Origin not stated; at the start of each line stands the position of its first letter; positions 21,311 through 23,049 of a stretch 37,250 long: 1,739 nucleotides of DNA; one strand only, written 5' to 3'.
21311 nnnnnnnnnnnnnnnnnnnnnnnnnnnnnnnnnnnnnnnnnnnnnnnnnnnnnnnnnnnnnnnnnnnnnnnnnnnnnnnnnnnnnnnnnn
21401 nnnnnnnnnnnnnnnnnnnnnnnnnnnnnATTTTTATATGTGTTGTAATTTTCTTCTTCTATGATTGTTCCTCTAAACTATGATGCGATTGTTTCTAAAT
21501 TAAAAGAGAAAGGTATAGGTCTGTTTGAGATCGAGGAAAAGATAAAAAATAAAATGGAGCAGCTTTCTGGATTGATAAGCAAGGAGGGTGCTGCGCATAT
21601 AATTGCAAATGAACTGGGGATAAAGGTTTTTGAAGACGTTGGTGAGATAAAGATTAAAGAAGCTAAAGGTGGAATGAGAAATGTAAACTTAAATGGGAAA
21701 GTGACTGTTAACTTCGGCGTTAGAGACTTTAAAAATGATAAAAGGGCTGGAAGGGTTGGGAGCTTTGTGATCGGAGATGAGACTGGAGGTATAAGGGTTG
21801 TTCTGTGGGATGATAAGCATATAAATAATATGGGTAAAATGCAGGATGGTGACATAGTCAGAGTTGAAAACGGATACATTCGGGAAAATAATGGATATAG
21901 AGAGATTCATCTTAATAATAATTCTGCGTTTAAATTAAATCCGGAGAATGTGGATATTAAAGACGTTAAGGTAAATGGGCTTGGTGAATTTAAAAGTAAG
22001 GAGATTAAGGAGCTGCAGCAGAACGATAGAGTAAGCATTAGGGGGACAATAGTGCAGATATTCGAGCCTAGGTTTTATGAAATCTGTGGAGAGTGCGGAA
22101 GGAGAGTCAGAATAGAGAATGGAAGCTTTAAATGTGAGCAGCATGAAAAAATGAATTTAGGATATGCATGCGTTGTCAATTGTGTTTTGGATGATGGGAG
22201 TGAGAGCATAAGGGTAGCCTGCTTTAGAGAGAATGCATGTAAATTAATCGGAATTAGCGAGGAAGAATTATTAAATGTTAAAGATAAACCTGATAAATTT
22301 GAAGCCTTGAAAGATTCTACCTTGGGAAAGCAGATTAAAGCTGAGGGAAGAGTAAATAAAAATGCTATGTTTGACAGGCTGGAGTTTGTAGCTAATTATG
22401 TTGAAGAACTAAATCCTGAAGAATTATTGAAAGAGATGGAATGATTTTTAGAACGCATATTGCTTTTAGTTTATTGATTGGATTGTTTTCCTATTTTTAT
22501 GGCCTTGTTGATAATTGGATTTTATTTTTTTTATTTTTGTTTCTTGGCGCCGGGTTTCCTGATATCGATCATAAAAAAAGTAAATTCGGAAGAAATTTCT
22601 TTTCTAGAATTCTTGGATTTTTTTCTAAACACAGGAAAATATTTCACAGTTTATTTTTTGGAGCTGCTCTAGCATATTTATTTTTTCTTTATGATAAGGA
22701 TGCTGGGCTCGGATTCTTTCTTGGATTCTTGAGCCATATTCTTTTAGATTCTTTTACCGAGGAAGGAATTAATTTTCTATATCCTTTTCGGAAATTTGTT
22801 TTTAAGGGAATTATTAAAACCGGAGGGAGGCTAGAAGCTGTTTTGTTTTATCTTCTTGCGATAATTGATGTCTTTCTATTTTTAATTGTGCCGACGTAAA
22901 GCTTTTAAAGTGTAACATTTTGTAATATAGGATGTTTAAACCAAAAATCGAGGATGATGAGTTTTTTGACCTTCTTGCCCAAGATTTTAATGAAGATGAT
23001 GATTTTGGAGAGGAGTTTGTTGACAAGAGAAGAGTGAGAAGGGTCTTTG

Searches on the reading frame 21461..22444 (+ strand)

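Call 11: search_protein_families(library=pfam, proteins=[window:21461-22444:+], max_evalue=0.001)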
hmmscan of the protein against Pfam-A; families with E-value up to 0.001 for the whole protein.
window:21461-22444:+ (327 aa): 3 families
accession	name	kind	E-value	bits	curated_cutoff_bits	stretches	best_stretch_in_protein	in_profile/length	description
PF01336.31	tRNA_anti-codon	-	2.6e-15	56.5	27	1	90-153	10-69/75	OB-fold nucleic acid binding domain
PF08646.16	Rep_fac-A_C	-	3.1e-10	40.5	28.5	1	192-302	3-120/146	Replication factor-A C terminal domain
PF17244.8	CDC24_OB3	-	8.5e-08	32.7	25.4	1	71-270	5-201/216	Cell division control protein 24, OB domain 3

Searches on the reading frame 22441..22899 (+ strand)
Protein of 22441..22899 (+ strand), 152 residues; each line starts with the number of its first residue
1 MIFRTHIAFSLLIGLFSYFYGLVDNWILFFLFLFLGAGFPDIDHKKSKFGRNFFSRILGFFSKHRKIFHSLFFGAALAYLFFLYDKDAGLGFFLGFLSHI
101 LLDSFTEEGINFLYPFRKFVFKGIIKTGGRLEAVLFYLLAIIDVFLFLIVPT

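Call 11: search_protein_families(library=pfam, proteins=[window:22441-22899:+], max_evalue=0.001)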
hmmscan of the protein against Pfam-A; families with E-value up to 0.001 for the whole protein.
window:22441-22899:+ (152 aa): 1 family
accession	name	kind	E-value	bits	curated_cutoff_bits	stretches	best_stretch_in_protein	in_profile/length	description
PF04307.19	YdjM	-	2.2e-23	83.1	29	1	1-126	1-131/176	YdjM inner membrane protein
